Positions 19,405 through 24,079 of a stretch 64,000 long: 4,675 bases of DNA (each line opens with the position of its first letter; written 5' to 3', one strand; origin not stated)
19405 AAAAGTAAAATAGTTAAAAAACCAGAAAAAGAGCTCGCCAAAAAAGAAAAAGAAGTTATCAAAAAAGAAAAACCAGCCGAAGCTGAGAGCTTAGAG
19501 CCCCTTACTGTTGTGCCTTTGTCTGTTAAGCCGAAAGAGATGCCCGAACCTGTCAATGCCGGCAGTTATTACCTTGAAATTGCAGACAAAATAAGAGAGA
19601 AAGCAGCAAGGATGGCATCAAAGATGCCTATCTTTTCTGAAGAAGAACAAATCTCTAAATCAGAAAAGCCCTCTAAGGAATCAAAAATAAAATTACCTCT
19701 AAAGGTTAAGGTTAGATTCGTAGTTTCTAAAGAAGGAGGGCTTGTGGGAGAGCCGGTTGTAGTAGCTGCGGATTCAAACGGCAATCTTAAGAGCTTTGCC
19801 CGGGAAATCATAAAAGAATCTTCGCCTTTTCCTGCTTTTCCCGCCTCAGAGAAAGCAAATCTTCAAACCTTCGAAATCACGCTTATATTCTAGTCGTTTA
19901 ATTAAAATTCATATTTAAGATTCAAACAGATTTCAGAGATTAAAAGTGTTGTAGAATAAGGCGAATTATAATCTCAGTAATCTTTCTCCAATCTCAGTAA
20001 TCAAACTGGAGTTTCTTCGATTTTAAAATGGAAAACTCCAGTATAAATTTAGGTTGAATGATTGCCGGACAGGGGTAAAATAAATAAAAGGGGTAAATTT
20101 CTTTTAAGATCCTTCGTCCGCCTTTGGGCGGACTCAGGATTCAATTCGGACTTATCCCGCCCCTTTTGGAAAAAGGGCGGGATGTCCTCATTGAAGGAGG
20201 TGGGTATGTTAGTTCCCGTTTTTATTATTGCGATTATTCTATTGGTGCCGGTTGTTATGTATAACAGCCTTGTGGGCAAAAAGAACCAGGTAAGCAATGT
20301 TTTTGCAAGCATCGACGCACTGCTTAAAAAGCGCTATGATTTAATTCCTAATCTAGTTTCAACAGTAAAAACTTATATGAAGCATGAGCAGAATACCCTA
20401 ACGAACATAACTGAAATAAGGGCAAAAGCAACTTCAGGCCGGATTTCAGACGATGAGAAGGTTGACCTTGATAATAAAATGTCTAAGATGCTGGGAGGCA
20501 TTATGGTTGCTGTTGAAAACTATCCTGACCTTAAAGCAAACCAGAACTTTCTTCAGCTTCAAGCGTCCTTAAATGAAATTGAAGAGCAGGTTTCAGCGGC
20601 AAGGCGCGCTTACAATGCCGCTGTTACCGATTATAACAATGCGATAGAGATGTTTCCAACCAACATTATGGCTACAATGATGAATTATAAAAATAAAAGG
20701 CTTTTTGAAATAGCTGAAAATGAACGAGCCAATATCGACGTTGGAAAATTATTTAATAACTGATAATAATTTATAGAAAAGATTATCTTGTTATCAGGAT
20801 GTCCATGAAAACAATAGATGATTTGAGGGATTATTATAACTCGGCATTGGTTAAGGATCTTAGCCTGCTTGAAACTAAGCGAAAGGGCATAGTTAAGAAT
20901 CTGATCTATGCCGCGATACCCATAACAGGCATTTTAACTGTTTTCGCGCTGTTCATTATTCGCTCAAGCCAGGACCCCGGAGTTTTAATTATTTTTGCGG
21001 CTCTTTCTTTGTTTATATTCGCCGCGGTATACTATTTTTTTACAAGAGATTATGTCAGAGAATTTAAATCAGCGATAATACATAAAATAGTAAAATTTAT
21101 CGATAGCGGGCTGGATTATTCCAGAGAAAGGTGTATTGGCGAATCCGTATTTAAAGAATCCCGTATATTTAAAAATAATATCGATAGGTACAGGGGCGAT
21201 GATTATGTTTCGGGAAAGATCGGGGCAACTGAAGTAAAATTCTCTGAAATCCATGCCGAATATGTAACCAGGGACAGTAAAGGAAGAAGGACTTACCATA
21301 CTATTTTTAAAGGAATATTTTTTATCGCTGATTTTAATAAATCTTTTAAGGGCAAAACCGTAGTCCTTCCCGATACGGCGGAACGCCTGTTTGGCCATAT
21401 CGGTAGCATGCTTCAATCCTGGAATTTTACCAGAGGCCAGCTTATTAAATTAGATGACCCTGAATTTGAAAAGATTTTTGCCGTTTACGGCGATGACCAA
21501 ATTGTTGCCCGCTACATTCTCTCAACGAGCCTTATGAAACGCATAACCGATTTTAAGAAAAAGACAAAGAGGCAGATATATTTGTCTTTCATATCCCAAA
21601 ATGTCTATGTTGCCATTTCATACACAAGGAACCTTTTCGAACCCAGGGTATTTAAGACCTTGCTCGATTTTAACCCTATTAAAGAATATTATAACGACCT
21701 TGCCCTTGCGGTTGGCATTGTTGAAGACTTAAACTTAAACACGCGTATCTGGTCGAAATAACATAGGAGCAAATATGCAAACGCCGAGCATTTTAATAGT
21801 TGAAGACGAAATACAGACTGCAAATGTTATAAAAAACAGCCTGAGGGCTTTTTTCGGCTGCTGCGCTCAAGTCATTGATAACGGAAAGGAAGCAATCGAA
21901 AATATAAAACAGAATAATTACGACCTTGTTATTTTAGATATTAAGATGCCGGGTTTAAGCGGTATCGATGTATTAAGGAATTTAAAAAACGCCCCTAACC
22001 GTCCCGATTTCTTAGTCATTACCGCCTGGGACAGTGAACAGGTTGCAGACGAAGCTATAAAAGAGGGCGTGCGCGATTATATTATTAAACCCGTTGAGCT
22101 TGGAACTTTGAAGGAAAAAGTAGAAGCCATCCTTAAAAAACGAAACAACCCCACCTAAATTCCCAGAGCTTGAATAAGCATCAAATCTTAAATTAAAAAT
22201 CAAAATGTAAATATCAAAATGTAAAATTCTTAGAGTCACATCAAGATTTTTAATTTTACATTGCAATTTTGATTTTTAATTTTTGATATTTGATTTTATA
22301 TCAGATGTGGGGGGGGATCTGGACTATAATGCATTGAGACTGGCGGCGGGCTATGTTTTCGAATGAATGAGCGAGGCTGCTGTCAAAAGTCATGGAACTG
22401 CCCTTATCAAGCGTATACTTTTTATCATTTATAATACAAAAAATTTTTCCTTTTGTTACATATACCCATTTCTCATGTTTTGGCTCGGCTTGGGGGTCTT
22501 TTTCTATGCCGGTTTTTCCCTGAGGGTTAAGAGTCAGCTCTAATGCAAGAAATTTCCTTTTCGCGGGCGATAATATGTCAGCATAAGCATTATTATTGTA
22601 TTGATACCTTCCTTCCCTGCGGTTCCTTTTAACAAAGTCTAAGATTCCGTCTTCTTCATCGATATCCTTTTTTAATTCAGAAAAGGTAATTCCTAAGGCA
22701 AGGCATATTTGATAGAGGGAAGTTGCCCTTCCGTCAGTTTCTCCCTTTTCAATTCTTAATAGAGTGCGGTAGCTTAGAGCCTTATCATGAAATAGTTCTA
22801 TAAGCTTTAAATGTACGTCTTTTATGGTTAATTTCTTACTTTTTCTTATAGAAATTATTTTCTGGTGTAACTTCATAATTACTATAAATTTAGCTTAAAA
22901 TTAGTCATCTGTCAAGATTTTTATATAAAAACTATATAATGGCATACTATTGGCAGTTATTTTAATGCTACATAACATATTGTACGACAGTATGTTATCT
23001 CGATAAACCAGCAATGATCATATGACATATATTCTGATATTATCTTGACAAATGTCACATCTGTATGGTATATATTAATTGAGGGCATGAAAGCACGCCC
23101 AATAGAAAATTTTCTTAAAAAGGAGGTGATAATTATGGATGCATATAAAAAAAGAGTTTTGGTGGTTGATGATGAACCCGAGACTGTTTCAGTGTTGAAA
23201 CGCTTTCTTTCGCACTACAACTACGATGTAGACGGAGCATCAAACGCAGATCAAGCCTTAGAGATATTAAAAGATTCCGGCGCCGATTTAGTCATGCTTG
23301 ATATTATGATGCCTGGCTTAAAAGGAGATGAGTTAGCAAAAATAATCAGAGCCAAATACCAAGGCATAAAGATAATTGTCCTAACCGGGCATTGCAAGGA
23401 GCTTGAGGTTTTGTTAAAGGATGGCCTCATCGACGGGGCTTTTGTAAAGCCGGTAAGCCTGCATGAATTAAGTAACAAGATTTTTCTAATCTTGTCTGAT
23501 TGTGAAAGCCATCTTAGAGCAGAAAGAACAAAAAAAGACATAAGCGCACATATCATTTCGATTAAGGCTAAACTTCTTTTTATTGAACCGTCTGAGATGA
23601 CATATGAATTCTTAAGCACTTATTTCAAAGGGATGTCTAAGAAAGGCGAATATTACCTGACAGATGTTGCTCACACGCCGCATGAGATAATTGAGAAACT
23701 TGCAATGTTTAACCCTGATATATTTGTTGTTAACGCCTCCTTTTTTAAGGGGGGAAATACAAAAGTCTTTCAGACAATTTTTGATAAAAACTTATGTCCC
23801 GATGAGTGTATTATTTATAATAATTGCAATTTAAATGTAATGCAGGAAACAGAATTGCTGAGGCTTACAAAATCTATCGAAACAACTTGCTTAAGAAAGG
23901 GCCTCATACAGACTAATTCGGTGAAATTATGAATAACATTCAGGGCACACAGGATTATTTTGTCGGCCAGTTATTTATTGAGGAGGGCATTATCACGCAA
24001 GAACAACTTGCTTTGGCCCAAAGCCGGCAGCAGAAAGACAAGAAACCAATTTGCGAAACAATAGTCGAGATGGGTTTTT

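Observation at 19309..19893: Secretin fused to a TonB-like periplasmic spacer and C-terminal domain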

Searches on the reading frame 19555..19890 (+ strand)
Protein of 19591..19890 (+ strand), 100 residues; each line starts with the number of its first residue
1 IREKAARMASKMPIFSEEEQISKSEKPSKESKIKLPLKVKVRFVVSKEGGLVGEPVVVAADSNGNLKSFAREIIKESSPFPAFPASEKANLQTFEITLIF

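Call 3: search_protein_families(library=pfam, proteins=[window:19591-19890:+], max_evalue=10)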
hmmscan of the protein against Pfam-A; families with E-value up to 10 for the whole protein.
window:19591-19890:+ (100 aa): 2 families
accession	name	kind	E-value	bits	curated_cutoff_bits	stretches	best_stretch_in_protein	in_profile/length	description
PF13103.11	TonB_2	-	0.0014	19.1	22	1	30-97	21-84/85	TonB C terminal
PF03544.19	TonB_C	-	0.015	16.1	24.6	1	38-100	17-77/79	Gram-negative bacterial TonB protein C-terminal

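Call 4: search_protein_families(library=ncbifam, proteins=[window:19591-19890:+], max_evalue=10)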
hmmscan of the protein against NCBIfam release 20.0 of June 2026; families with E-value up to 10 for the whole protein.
window:19591-19890:+ (100 aa): 1 family
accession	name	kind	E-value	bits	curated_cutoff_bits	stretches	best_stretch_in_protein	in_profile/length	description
TIGR01352.1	tonB_Cterm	subfamily_domain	0.031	14.6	27.1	1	38-100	15-73/76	TonB family protein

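Call 13: search_protein_families(library=pfam, alignment_id=A1, max_evalue=0.01)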
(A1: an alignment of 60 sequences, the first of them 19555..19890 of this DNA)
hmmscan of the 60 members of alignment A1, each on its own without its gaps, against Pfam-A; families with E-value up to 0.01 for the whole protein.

A. member 1, window:19555-19890:+ (112 aa): 1 family
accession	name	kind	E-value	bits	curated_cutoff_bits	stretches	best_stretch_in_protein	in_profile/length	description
PF13103.11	TonB_2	-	0.00055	20.5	22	1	41-109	21-84/85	TonB C terminal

B. families by the number of members that match (of 60 scanned): 3 families
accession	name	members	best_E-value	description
PF13103.11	TonB_2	52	1.9e-09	TonB C terminal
PF03544.19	TonB_C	50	9.8e-09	Gram-negative bacterial TonB protein C-terminal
PF20669.3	Exo70_N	1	0.006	Exocyst complex component Exo70 N-terminal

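Call 14: search_solved_structures(query=A1, max_evalue=1, show_alignments=3)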
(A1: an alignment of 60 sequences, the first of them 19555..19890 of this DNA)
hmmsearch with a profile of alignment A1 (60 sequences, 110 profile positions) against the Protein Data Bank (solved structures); distinct sequences matched with E-value up to 1: 4.
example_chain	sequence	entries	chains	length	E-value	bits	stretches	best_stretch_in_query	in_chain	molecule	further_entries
6sly_A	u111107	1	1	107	1.4e-06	31.6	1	27-93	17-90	Protein TonB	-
5lw8_A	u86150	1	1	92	2.2e-06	30.9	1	31-93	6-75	Protein TonB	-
2m2k_A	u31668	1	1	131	0.0037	20.6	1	25-95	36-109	HasB protein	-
4nez_A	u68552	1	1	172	0.053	16.9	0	31-89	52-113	Engineered protein OR276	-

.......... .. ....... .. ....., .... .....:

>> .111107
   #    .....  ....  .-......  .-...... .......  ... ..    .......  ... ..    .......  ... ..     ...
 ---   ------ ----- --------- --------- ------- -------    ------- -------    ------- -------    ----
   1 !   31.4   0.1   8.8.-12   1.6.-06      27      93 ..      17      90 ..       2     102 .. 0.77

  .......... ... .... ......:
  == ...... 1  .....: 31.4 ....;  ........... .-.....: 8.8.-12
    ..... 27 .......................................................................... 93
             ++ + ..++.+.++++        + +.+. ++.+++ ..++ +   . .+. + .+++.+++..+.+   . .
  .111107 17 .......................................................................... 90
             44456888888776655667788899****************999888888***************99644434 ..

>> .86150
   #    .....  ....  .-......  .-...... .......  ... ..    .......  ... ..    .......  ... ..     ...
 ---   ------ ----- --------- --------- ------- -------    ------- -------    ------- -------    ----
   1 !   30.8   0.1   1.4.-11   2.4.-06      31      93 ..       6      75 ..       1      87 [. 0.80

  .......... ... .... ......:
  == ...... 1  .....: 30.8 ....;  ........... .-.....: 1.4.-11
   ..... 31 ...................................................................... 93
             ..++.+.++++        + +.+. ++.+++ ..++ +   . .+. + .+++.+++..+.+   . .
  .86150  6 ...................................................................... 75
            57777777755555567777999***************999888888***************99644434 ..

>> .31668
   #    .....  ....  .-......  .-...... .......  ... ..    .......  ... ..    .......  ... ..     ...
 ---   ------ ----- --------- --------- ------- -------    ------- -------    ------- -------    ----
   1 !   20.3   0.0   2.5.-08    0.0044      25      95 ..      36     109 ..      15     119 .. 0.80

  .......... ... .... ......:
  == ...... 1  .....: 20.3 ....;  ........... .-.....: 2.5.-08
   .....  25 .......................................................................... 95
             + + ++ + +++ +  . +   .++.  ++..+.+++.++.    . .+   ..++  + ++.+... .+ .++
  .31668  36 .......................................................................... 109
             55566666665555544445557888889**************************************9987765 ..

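Call 19: predict_structure(alignment_id=A1)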
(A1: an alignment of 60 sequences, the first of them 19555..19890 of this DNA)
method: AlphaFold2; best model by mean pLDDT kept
length: 112 residues; sequences in the alignment: 60
mean_pLDDT: 87.5   pTM: 0.77
mean pLDDT of the five models: 87.5, 87.3, 86.7, 86.1, 86.1
residues with pLDDT >= 90: 75; 70-90: 16; 50-70: 21; < 50: 0
segments of 3 or more residues with pLDDT < 50: none
pLDDT, mean of each block of 10 residues (from residue 1): 87 96 73 58 75 98 98 87 97 96 97 89
secondary structure, 60 per line:
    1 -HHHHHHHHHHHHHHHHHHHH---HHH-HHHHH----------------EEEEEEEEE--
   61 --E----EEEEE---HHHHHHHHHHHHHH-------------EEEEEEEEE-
elements in order: H2-21 H29-33 E50-58 E68-72 H76-89 E103-111

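Call 21: fold_search(model_id=the predicted structure, library=pdb)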
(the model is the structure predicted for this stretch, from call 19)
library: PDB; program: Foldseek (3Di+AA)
matches with E <= 10: 112; with E <= 0.001: 0
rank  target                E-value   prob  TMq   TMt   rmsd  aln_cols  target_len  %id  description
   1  6sly_MODEL_1_A        1.7e-03  1.00  0.59  0.61   4.1       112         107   14  NMR solution structure of Helicobacter pylori TonB-CTD (residues 179-285) (released 2020-03-25)
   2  5lw8_MODEL_1_A        5.9e-03  1.00  0.47  0.57   8.4        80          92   22  NMR solution structure of Helicobacter pylori TonB-CTD (residues 194-285) (released 2016-10-19)
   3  7zc8_B                9.9e-03  1.00  0.42  0.54   9.8        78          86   14  Crystal structure of the C-terminal domain of FusB, a TonB homologue (released 2022-08-17)
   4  7zc8_A                2.2e-02  0.97  0.39  0.47  10.0        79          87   13  Crystal structure of the C-terminal domain of FusB, a TonB homologue (released 2022-08-17)
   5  2m2k_MODEL_1_A        2.6e-02  0.92  0.43  0.38   8.8       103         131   20  The structure of HasB CTD (released 2013-04-10)
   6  6fip_MODEL_1_A        2.8e-02  1.00  0.47  0.52   3.0        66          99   15  Solution NMR structure of Pseudomonas aeruginosa TonB CTD (released 2018-08-29)
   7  2gsk_B                4.1e-02  0.99  0.44  0.59   8.7        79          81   13  Structure of the BtuB:TonB Complex (released 2006-06-13)
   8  9dc4_T                5.3e-02  1.00  0.46  0.59   1.7        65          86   18  Transferrin Binding Protein A in complex with transferrin binding protein B, transferrin and globular domain of TonB (released 2026-03-04)
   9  2x9a_B                5.7e-02  0.99  0.54  0.65   4.0       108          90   13  crystal structure of g3p from phage IF1 in complex with its coreceptor, the C-terminal domain of TolA (released 2010-12-01)
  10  4g7x_B                7.4e-02  0.57  0.38  0.41   9.6       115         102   12  Crystal structure of a complex between the CTXphi pIII N-terminal domain and the Vibrio cholerae TolA C-terminal domai (released 2012-08-29)
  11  8rd6_MODEL_1_A        1.2e-01  0.77  0.38  0.44   8.1        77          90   16  the C-terminal domain of TonB protein from Salmonella enterica. (released 2024-01-17)
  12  1xx3_MODEL_1_A        1.4e-01  0.97  0.44  0.54   2.5        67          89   13  Solution Structure of Escherichia coli TonB-CTD (released 2005-02-15)
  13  9ddz                  1.5e-01  0.99  0.46  0.61   1.7        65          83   18  Crystal Structure of Neisseria meningitidis TonB C-terminus domain (globular domain) (released 2026-03-04)
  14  3qdp                  1.7e-01  0.96  0.49  0.61   3.7        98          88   13  Structural characterization of the interaction of colicin A, colicin N, and TolB with TolAIII translocon (released 2012-01-25)
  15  9hi3                  1.7e-01  0.77  0.40  0.24   9.6        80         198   15  C-terminal domain of pectobacterial FusB in complex with spinach ferredoxin 1 (released 2025-04-23)
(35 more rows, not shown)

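Call 25: find_homologous_proteins(query=A1, max_evalue=0.00001)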
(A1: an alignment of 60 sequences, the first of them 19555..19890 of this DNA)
Query A1 (60 sequences) (112 aa, profile of the alignment): 6 proteins with E <= 0.00001 among 642 candidates.
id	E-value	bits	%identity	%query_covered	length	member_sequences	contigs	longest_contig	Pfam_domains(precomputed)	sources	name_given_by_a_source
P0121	8.1e-27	111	43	56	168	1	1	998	-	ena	-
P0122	1.3e-22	98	33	88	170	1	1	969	PF13103.12,PF00263.27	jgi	jgi:TonB family protein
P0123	3.5e-9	55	38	56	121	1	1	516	-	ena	-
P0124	1.7e-8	52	34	56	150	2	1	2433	-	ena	-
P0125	3.8e-8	51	34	56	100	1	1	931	-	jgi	-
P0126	6.4e-8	50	50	9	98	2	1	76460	-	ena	-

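Call 32: search_protein_representatives(alignment_id=A1)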
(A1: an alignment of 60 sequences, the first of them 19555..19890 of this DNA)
Query: 60 sequences, 110 profile positions. Proteins with E-value up to 0.001 (for the whole library): 9184; up to 1e-10: 799; up to 1e-30: 4. The best 150 are listed.
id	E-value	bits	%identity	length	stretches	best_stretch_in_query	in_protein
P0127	7.8e-63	225.6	-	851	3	15-109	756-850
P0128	1.8e-35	137.5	-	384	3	23-109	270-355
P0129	9.2e-35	135.2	-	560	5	17-99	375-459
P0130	4.7e-34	132.9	-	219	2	16-110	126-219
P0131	1.5e-30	121.7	-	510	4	16-106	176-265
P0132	1.1e-27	112.4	-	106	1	17-109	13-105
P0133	1.2e-27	112.4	-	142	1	1-110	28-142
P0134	4.2e-27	110.6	-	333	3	8-104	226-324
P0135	1.6e-26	108.7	-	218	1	16-110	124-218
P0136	1.7e-26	108.6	-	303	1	14-110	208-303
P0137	2.9e-25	104.6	-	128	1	16-110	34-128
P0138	1.2e-24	102.7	-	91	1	23-110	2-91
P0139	1.7e-24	102.2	-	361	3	5-103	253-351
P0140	8.8e-24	99.9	-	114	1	1-109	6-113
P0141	1.2e-23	99.4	-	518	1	2-109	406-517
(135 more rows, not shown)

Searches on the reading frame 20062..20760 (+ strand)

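Call 30: search_protein_families(library=pfam, proteins=[window:20062-20760:+], max_evalue=0.01)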
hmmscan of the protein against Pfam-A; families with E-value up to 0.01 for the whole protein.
window:20062-20760:+ (233 aa): 1 family
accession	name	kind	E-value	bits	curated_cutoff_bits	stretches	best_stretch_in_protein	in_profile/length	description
PF04011.17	LemA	-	3.7e-52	176.5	26.2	1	81-227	2-147/149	LemA family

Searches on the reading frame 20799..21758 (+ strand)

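Call 30: search_protein_families(library=pfam, proteins=[window:20799-21758:+], max_evalue=0.01)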
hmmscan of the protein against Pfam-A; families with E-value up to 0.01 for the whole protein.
window:20799-21758:+ (320 aa): 1 family
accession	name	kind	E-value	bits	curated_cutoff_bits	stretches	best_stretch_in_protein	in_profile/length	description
PF11335.13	DUF3137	-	7.6e-46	155.9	26.1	1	168-313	1-139/139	Protein of unknown function (DUF3137)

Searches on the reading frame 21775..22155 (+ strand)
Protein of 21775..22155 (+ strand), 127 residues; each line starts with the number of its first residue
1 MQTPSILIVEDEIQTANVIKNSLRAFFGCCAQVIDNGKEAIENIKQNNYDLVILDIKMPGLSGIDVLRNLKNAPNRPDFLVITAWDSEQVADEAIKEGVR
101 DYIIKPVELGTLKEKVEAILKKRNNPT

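Call 68: search_protein_families(library=pfam, proteins=[window:21775-22155:+], max_evalue=0.001)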
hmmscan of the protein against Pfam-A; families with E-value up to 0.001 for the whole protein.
window:21775-22155:+ (127 aa): 1 family
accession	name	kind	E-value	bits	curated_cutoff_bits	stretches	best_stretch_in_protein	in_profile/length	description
PF00072.30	Response_reg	-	7e-27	94.2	30.2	1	6-116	1-110/111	Response regulator receiver domain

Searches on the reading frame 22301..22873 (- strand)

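Call 68: search_protein_families(library=pfam, proteins=[window:22301-22873:-], max_evalue=0.001)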
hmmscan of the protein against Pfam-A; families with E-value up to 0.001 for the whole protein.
window:22301-22873:- (190 aa): 1 family
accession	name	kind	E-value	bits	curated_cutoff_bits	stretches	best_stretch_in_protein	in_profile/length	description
PF07883.17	Cupin_2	-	1.6e-07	31.4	27.2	1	127-175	13-60/70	Cupin domain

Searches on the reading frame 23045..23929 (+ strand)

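Call 68: search_protein_families(library=pfam, proteins=[window:23045-23929:+], max_evalue=0.001)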
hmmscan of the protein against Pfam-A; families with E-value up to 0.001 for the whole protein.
window:23045-23929:+ (295 aa): 1 family
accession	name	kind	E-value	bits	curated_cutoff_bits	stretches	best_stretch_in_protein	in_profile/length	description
PF00072.30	Response_reg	-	3.3e-22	79.2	30.2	1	38-146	1-110/111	Response regulator receiver domain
